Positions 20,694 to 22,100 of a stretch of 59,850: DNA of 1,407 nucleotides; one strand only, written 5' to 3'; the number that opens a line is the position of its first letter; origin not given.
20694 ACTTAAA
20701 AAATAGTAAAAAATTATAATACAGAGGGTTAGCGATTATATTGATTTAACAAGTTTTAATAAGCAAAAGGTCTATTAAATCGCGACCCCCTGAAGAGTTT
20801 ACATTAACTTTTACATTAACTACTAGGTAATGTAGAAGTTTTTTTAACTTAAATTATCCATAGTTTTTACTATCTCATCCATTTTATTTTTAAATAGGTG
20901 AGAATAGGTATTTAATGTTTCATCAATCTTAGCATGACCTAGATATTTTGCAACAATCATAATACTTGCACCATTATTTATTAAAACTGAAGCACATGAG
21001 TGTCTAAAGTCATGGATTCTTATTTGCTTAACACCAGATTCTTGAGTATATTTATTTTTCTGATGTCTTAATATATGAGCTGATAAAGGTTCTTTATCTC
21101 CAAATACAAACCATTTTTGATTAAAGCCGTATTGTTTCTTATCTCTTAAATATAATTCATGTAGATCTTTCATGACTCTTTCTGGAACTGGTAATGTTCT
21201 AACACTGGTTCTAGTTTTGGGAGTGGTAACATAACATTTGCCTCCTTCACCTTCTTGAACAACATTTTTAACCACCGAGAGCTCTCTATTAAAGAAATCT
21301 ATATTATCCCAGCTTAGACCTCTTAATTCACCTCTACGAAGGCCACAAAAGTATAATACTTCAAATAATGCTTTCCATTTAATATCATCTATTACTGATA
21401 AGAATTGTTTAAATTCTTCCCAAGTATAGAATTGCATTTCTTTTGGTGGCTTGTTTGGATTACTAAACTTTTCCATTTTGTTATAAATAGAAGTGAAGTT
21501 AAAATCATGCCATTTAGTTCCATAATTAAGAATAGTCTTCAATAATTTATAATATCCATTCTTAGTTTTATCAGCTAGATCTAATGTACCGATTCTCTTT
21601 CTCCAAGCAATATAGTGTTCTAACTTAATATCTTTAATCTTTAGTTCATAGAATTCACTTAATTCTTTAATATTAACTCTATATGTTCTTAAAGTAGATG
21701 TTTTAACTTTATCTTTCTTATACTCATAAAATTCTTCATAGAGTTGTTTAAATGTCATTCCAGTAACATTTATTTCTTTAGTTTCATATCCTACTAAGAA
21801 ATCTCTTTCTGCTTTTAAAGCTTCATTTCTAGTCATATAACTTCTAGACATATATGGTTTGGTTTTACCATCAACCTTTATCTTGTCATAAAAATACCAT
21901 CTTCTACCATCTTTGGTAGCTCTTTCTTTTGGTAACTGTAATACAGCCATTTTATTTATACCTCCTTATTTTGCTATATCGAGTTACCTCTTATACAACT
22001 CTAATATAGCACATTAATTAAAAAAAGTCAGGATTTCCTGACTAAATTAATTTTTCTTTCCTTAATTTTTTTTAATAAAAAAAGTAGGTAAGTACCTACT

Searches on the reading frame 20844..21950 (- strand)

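Call 13: search_protein_families(library=pfam, proteins=[window:20844-21950:-], max_evalue=0.001)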
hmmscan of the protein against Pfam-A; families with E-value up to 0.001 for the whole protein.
window:20844-21950:- (368 aa): 3 families
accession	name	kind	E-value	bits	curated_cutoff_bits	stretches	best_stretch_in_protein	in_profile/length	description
PF00589.27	Phage_integrase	-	3.4e-29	102.3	27.1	1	178-355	6-171/172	Phage integrase family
PF14659.12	Phage_int_SAM_3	-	4.1e-07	30.6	22.6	1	66-119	1-56/58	Phage integrase, N-terminal SAM-like domain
PF13102.12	Phage_int_SAM_5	-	0.00035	21.3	22.3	1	66-144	1-82/98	Phage integrase SAM-like domain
